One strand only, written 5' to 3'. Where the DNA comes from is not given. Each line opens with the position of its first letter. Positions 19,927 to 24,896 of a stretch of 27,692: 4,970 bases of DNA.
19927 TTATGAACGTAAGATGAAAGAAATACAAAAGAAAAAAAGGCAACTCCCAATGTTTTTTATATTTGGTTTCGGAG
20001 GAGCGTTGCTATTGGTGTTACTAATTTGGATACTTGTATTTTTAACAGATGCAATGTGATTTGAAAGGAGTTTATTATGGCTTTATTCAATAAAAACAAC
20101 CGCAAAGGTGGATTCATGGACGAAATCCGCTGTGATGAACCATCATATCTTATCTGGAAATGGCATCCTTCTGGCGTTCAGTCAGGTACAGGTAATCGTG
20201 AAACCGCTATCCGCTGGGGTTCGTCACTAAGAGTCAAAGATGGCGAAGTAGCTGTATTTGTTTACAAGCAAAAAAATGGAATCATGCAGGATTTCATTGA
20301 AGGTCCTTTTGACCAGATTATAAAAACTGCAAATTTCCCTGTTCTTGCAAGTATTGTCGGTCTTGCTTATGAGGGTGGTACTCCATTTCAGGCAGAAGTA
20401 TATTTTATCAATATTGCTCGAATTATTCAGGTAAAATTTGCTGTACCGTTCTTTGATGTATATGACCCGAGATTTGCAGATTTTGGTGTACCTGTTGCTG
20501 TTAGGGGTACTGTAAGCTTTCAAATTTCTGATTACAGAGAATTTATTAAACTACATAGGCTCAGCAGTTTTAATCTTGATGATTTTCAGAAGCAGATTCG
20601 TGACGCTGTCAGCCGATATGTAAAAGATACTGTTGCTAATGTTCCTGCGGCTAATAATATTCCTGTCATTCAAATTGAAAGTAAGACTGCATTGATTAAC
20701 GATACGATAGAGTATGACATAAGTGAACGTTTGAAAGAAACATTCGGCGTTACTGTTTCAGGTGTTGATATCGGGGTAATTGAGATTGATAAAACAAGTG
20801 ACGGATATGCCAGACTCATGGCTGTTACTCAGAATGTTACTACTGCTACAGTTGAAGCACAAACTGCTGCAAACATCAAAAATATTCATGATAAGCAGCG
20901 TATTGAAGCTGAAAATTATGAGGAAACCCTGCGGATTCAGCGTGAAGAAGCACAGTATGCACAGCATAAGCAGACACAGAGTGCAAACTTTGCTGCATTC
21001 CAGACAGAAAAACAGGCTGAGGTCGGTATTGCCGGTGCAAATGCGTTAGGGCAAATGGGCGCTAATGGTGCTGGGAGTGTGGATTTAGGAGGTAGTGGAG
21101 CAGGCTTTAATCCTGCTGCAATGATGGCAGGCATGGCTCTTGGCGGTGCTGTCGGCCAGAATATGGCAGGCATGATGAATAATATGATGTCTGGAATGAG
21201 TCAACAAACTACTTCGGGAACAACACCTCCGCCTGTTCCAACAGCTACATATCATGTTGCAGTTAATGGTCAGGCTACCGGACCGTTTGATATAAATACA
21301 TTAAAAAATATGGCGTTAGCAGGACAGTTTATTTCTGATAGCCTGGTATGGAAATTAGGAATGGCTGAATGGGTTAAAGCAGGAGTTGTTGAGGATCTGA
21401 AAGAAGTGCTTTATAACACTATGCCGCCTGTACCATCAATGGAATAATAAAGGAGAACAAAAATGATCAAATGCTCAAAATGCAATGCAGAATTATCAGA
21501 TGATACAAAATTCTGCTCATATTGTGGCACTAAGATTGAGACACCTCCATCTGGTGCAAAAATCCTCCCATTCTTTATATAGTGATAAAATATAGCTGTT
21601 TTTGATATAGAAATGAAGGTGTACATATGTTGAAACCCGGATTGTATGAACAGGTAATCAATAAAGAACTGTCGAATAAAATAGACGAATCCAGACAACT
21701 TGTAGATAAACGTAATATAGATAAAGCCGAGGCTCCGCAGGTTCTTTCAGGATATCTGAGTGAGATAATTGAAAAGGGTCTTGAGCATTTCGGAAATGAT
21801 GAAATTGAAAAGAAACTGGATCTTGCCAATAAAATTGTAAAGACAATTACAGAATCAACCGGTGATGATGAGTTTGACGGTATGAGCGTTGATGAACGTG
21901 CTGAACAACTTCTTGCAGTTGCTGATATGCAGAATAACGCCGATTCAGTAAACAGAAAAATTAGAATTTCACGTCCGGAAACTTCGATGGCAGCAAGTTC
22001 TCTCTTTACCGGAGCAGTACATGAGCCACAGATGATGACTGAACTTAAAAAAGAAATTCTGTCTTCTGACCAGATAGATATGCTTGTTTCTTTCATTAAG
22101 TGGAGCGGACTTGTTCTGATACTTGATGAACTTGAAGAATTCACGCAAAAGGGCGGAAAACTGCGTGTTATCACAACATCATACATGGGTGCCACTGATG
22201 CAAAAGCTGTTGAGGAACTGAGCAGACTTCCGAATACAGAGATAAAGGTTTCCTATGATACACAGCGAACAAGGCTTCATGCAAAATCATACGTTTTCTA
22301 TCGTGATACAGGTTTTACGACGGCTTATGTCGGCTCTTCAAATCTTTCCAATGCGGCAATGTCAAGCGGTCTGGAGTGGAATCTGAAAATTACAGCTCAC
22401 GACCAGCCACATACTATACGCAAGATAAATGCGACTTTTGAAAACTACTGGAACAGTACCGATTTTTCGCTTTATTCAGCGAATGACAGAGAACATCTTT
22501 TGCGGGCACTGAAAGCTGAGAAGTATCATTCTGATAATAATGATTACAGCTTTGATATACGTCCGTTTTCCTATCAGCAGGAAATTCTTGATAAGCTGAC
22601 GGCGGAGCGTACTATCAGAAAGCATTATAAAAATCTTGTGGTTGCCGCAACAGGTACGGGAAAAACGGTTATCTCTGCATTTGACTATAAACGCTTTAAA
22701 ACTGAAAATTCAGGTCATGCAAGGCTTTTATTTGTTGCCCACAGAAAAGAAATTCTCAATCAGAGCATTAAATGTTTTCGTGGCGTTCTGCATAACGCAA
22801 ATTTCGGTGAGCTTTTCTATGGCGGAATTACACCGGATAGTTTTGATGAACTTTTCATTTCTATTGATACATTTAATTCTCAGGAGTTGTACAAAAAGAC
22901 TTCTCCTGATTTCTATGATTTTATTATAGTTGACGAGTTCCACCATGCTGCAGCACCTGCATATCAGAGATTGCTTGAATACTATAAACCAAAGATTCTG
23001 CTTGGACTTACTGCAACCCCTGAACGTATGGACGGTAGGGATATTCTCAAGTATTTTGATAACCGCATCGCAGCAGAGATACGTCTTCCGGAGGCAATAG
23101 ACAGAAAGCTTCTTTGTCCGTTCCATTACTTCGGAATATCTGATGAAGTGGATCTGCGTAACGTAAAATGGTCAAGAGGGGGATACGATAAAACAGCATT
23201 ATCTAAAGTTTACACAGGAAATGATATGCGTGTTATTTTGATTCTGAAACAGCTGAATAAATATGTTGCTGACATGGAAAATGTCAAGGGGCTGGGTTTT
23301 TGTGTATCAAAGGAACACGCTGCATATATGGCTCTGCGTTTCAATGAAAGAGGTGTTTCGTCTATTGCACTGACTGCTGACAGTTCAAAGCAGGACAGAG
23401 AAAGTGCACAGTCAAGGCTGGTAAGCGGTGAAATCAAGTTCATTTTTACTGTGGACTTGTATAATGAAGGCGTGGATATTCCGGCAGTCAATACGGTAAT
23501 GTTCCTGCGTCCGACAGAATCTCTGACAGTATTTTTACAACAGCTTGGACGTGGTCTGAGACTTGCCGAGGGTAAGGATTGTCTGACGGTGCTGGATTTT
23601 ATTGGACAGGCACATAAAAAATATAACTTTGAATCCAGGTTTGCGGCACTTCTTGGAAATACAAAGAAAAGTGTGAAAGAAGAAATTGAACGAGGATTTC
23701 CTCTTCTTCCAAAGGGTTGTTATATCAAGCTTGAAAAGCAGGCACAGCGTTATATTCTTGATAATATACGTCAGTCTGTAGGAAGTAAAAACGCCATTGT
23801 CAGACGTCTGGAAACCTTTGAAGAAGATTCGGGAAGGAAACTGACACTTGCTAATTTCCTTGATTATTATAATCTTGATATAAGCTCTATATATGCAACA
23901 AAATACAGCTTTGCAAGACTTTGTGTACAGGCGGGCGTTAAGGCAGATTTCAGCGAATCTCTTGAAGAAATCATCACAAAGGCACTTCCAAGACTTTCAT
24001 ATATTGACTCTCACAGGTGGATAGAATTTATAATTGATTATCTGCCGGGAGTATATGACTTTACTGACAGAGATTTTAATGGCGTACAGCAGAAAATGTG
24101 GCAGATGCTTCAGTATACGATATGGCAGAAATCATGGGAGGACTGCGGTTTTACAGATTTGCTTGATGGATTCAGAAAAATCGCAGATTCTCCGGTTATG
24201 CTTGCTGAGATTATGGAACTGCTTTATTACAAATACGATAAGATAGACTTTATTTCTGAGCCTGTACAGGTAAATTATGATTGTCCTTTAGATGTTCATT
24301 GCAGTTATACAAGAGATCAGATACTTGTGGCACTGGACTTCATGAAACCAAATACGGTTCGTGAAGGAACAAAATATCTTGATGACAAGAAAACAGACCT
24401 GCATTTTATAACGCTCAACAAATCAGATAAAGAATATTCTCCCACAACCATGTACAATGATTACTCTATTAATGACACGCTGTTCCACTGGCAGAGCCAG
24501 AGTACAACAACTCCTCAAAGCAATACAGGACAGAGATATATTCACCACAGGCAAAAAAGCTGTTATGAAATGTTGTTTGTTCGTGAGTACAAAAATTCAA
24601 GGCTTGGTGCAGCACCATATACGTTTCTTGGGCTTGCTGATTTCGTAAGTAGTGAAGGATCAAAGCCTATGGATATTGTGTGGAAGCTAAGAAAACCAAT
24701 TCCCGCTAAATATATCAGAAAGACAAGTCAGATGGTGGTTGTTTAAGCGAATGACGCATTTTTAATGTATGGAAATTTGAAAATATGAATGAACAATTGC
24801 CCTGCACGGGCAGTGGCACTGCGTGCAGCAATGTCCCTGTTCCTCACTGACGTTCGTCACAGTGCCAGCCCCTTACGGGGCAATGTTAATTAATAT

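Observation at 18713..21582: HTH-XRE-led cluster with a zinc-ribbon membrane protein, an SPFH/band-7 protein and a zinc-ribbon peptide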

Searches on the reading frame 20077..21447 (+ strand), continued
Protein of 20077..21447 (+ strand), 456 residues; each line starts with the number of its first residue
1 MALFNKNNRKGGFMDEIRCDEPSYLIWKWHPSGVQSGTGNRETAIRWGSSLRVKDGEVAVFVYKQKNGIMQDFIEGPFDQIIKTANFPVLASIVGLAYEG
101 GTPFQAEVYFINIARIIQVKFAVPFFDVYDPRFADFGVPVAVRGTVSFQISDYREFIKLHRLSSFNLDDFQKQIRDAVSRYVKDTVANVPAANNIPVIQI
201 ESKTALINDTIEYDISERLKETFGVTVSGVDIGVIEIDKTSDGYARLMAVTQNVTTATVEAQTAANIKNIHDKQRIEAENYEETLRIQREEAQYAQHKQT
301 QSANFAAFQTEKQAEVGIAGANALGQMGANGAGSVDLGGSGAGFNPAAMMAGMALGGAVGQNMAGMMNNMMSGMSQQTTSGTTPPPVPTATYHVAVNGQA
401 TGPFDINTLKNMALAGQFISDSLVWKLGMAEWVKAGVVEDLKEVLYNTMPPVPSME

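Call 100: fold_search(model_id=the predicted structure, library=pdb)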
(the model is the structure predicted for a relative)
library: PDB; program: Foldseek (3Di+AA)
matches with E <= 10: 397; with E <= 0.001: 34
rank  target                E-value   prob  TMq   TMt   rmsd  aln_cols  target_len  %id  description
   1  9cz2_XA               2.0e-08  1.00  0.27  0.42  18.4       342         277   13  Cryo-EM structure of a nautilus-like HflK/C assembly in complex with FtsH AAA protease (released 2024-11-13)
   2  9z7u_B                4.0e-08  1.00  0.23  0.36  24.0       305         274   16  Human Stomatin - C8 Symmetry (released 2026-02-25)
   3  9oh9_B                7.7e-08  1.00  0.25  0.41  23.3       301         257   15  Human Stomatin Complex in Native Membrane Vesicles (released 2025-08-13)
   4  9o9z_a                1.0e-07  1.00  0.29  0.46  20.1       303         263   16  The human PHB1/2 complex (closed) (released 2025-10-22)
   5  9l3g_a                1.9e-07  1.00  0.28  0.32  15.7       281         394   12  Structure of the flotillin complex (released 2025-12-24)
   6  7vhq_G                4.4e-07  1.00  0.26  0.37  24.0       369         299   14  Structural insights into the membrane microdomain organization by SPFH family proteins (released 2022-01-19)
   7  9z7u_C                5.6e-07  1.00  0.25  0.38   7.4       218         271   16  Human Stomatin - C8 Symmetry (released 2026-02-25)
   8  9oh9_A                8.4e-07  1.00  0.24  0.38  19.0       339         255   13  Human Stomatin Complex in Native Membrane Vesicles (released 2025-08-13)
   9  9l3g_A                2.0e-06  1.00  0.28  0.30  29.6       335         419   12  Structure of the flotillin complex (released 2025-12-24)
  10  3bk6_C                6.4e-06  1.00  0.21  0.54   7.1       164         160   15  Crystal structure of a core domain of stomatin from Pyrococcus horikoshii (released 2008-02-19)
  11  9bq2_A                7.7e-06  1.00  0.27  0.30  27.7       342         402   11  Structure of the flotillin complex in a native membrane environment (released 2024-07-24)
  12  9paw_XB               1.0e-05  1.00  0.26  0.38  19.2       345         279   14  Cryo-EM structure of the engineered HflK/C variant stabilized in the closed conformation via disulfide bond crosslink (released 2026-03-04)
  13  9zd2_E                1.2e-05  1.00  0.24  0.49   5.8       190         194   16  C1 local refinement of aquaporin 1 bound to endogenous human stomatin (released 2026-02-25)
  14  7wi3_B                1.3e-05  1.00  0.26  0.40  21.1       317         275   14  Cryo-EM structure of E.Coli FtsH-HflkC AAA protease complex (released 2022-06-01)
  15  9mxv_A                1.5e-05  1.00  0.25  0.16  33.1       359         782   16  Human Vault Cage in complex with ADP (released 2025-02-05)
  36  7z3c_MODEL_1_A        2.1e-03  1.00  0.13  0.60   4.9        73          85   26  Solution structure of GltJ GYF domain from Myxococcus xanthus (released 2023-02-22)
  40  3fma_A                2.4e-02  1.00  0.11  0.51   3.3        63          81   19  Crystal structure of the GYF domain of Smy2 in complex with a proline-rich peptide from BBP/ScSF1 (released 2009-12-22)
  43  3fma_B                5.4e-02  1.00  0.11  0.49   6.2        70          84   21  Crystal structure of the GYF domain of Smy2 in complex with a proline-rich peptide from BBP/ScSF1 (released 2009-12-22)
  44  3fma_D                6.1e-02  1.00  0.11  0.49   6.2        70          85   21  Crystal structure of the GYF domain of Smy2 in complex with a proline-rich peptide from BBP/ScSF1 (released 2009-12-22)
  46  3fma_C                7.6e-02  0.99  0.10  0.47   6.8        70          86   21  Crystal structure of the GYF domain of Smy2 in complex with a proline-rich peptide from BBP/ScSF1 (released 2009-12-22)
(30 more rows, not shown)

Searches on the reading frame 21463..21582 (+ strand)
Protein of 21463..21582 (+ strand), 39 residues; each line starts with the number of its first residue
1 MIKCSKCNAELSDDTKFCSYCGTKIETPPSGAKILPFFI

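Call 4: search_protein_families(library=pfam, proteins=[window:21463-21582:+], max_evalue=0.01)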
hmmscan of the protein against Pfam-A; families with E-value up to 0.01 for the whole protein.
window:21463-21582:+ (39 aa): 8 families
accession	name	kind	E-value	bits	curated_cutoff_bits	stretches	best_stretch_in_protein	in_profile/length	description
PF13240.11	Zn_Ribbon_1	-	5e-10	39.3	25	1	3-24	1-22/23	zinc-ribbon domain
PF13248.11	Zn_ribbon_3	-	2.1e-07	30.6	27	1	1-25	2-26/26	zinc-ribbon domain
PF12773.13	DZR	-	1.7e-06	28.5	27.3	1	4-26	1-23/45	Double zinc ribbon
PF24460.1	DUF7575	-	4.7e-05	23.1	28.5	1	3-26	5-28/28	Domain of unknown function (DUF7575)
PF10571.15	UPF0547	-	0.00044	20.8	29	1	3-22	2-21/26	Uncharacterised protein family UPF0547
PF09297.16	Zn_ribbon_NUD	-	0.00047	20.2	24.8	1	14-26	2-14/32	NADH pyrophosphatase zinc ribbon domain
PF17032.10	Zn_ribbon_15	-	0.0018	19.5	28.9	1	3-22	54-73/73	zinc-ribbon family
PF18439.7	zf_UBZ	-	0.0097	16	25.6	0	2-14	3-15/32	Ubiquitin-Binding Zinc Finger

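Call 7: search_protein_families(library=padloc, proteins=[window:21463-21582:+], max_evalue=0.01)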
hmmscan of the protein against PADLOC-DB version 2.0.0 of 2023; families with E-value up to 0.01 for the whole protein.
window:21463-21582:+ (39 aa): 0 families

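Call 11: search_protein_families(library=ncbifam, proteins=[window:21463-21582:+], max_evalue=0.01)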
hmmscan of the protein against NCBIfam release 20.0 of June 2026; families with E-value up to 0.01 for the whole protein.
window:21463-21582:+ (39 aa): 3 families
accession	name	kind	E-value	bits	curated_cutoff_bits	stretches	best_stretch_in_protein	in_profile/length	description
NF011149.0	PRK14559.1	equivalog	0.0016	17.3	374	1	1-26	1-26/642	serine/threonine phosphatase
NF009030.0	PRK12366.1-1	equivalog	0.0022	16.4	1147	1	2-28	679-707/796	replication factor A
NF053815.1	teico_TcaA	equivalog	0.0044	15.9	550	1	1-27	1-27/463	membrane-associated protein TcaA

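Call 60: search_protein_families(library=phrogs, proteins=[window:21463-21582:+], max_evalue=0.001)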
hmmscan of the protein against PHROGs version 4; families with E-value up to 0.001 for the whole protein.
window:21463-21582:+ (39 aa): 4 families
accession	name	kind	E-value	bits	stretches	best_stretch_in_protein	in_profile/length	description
phrog_2546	-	unknown function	3.2e-07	31.7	1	2-29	1-28/180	-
phrog_10292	-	unknown function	0.0001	23.3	1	1-32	3-34/136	-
phrog_6586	-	unknown function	0.00037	21.3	1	2-28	4-30/129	-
phrog_14275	-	unknown function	0.00088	20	1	1-28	3-30/178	-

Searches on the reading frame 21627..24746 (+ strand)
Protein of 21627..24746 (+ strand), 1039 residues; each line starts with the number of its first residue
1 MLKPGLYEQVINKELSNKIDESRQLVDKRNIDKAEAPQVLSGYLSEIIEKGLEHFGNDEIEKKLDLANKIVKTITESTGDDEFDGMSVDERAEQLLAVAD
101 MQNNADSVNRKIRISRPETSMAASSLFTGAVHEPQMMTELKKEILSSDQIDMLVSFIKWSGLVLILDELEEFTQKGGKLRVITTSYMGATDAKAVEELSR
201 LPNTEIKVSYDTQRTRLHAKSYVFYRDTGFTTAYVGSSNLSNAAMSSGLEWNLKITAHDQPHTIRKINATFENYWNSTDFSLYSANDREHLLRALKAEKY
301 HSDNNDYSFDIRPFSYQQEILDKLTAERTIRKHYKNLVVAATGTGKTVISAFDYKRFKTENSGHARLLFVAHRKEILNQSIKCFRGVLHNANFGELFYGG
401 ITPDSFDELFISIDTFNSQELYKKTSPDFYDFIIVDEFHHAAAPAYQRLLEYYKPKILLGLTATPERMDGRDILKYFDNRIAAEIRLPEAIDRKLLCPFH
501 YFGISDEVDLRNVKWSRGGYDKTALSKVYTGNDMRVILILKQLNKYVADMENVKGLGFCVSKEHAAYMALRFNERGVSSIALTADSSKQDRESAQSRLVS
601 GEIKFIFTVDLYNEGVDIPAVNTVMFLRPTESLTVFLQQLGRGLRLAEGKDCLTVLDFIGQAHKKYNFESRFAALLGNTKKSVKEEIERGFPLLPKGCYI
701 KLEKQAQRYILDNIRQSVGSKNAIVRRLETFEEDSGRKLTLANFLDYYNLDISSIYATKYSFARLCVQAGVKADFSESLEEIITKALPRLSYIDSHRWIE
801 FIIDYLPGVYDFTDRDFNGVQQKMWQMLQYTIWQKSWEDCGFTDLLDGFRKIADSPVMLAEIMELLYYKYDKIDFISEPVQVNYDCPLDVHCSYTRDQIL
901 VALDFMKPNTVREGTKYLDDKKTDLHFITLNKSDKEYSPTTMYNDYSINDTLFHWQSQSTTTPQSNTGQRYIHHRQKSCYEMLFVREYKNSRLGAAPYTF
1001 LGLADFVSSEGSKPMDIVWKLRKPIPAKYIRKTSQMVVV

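Call 4: search_protein_families(library=pfam, proteins=[window:21627-24746:+], max_evalue=0.01)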
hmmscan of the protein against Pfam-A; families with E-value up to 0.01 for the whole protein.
window:21627-24746:+ (1039 aa): 6 families
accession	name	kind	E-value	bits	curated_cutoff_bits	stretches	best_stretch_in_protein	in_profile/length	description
PF04851.21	ResIII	-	3.2e-35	121.9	22.5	1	311-467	2-164/164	Type III restriction enzyme, res subunit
PF11907.13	DUF3427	-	6.2e-21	75.3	27.7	1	870-1028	111-274/280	Domain of unknown function (DUF3427)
PF00271.37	Helicase_C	-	3.5e-13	50.2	23.5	1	543-646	6-109/110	Helicase conserved C-terminal domain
PF13091.12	PLDc_2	-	2.3e-11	44.1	27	1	147-275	9-132/132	PLD-like domain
PF09565.16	RE_NgoFVII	-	4.7e-09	36.2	23.8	1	141-263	10-140/162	NgoFVII restriction endonuclease N-terminal PLD domain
PF00270.35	DEAD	-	9.8e-07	29.1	26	1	317-466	4-161/167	DEAD/DEAH box helicase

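Call 7: search_protein_families(library=padloc, proteins=[window:21627-24746:+], max_evalue=0.01)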
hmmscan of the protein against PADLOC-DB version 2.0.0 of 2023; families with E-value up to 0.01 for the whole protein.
window:21627-24746:+ (1039 aa): 26 families (the best 25 are shown)
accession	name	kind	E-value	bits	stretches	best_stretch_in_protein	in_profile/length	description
PDLC03659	mREase_IV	-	1.2e-233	776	1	115-1028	15-934/945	Type IV methyl-directed restriction enzyme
PDLC03658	mREase_IV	-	8.8e-95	316.3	1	142-760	46-659/953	Type IV methyl-directed restriction enzyme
PDLC02707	PbeA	-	7.7e-40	135.1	4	553-664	524-635/672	PbeA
PDLC02704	PbeA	-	3.2e-30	103.2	3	571-663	556-648/682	PbeA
PDLC03049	REase_I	-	9.9e-21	71.4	1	311-659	166-539/807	Type I restriction enzyme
PDLC03047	REase_I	-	6.7e-20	68.5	2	280-478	311-504/1107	Type I restriction enzyme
PDLC02706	PbeA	-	8.3e-20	68.9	2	586-689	599-697/722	PbeA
PDLC02703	PbeA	-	2e-14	51.1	1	432-535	369-476/626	PbeA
PDLC02705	PbeA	-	3.3e-11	40.1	1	553-676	526-650/691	PbeA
PDLC03042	REase_I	-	2e-08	30.1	2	543-648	715-832/1170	Type I restriction enzyme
PDLC02861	DpdF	-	3.4e-08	30.3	1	540-651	227-338/611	DpdF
PDLC02870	DpdF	-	6.6e-07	26.2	1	543-652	215-324/534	DpdF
PDLC02614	DrmC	-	2e-06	25.7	1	153-259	40-139/153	DrmC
PDLC03597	REase_MTase_IIG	-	2e-06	23.6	1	610-652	559-601/1646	Type IIG restriction enzyme-methyltransferase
PDLC03051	REase_MTase_I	-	5e-06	21.9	1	601-652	555-606/1591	Type I restriction enzyme-methyltransferase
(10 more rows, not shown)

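Call 11: search_protein_families(library=ncbifam, proteins=[window:21627-24746:+], max_evalue=0.01)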
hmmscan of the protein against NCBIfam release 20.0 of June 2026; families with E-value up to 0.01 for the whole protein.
window:21627-24746:+ (1039 aa): 17 families
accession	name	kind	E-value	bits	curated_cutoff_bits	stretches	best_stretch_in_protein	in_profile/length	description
NF046051.1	restrict_EcoAI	equivalog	5.5e-41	140.8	550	1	286-781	131-652/768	EcoAI/FtnUII family type I restriction enzme subunit R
NF053632.1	heli_RadD_YejH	equivalog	2.4e-25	88.9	720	1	315-667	5-363/573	DNA repair helicase RadD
TIGR04095.1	dnd_restrict_1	equivalog_domain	2.9e-21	76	600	2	574-671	311-408/451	DNA phosphorothioation system restriction enzyme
NF008521.0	PRK11448.1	equivalog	2.2e-15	55.8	729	2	539-657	685-813/1123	type I restriction-modification system endonuclease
NF010337.0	PRK13766.1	equivalog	1.6e-10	39.8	610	2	316-466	20-174/781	Hef nuclease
NF008394.0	PRK11192.1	equivalog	1.9e-07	30.3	507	1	543-645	238-340/441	ATP-dependent RNA helicase SrmB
TIGR00614.1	recQ_fam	subfamily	5.8e-07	28.7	219.8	1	538-655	211-329/470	RecQ family ATP-dependent DNA helicase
TIGR01389.1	recQ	equivalog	6.1e-06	24.9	640.2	1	541-658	213-330/591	DNA helicase RecQ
NF008744.0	PRK11776.1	equivalog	1.4e-05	23.8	524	1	543-646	233-336/460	ATP-dependent RNA helicase DbpA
NF008279.0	PRK11057.1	equivalog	0.00014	20.5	1015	1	540-645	224-329/608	ATP-dependent DNA helicase RecQ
NF010338.0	PRK13767.1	equivalog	0.00035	18.9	849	1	586-643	325-382/877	ATP-dependent helicase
NF003673.1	PRK05298.1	equivalog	0.00076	17.9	743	0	556-652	447-548/653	excinuclease ABC subunit UvrB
NF042964.1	phospholipD_antiphage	equivalog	0.00078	17.9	1100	1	199-279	103-181/895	phospholipase D-like domain-containing anti-phage protein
NF007882.0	PRK10590.1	equivalog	0.0032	16.5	743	1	554-648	247-341/456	ATP-dependent RNA helicase RhlE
TIGR04121.1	DEXH_lig_assoc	equivalog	0.0042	14.9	850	0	577-643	276-343/804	ligase-associated DNA damage response DEXH box helicase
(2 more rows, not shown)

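Call 71: list_cluster_members(proteins=[P0001, window:21627-24746:+])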
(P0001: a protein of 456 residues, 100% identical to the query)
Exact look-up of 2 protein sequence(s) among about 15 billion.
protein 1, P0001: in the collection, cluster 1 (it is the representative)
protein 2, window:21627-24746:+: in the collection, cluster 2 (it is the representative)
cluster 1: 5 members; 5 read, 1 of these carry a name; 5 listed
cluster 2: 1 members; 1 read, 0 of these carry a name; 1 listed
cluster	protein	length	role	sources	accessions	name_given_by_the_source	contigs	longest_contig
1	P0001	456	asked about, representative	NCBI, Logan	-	-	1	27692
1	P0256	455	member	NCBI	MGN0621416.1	MAG: SPFH domain-containing protein [Porcipelethomonas sp.]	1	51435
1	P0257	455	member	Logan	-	-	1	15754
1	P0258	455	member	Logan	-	-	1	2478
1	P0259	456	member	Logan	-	-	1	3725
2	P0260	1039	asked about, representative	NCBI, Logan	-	-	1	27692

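Call 73: search_solved_structures(query=window:21627-24746:+, max_evalue=0.00001)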
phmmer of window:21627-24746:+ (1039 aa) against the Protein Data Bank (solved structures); distinct sequences matched with E-value up to 0.00001: 7.
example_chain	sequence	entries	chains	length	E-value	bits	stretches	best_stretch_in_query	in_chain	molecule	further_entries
7clg_A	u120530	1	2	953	3.6e-90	306.6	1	141-762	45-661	Putative helicase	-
3h1t_A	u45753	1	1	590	3.7e-28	101.4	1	313-665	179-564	Type I site-specific restriction-modification system, R (Restriction) subunit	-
6jde_B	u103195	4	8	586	1.2e-15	60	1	309-667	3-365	Putative DNA repair helicase RadD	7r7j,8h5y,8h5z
6p66_A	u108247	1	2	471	3.9e-10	41.7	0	580-666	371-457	DNA repair protein RAD25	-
2fwr_A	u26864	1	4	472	3.9e-10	41.7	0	580-666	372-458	DNA repair protein RAD25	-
6p4f_A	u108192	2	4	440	7.7e-10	40.7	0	331-473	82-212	DNA-dependent ATPase XPBII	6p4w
5tnu_A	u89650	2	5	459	8.9e-10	40.5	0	331-473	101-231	DNA-dependent ATPase XPBII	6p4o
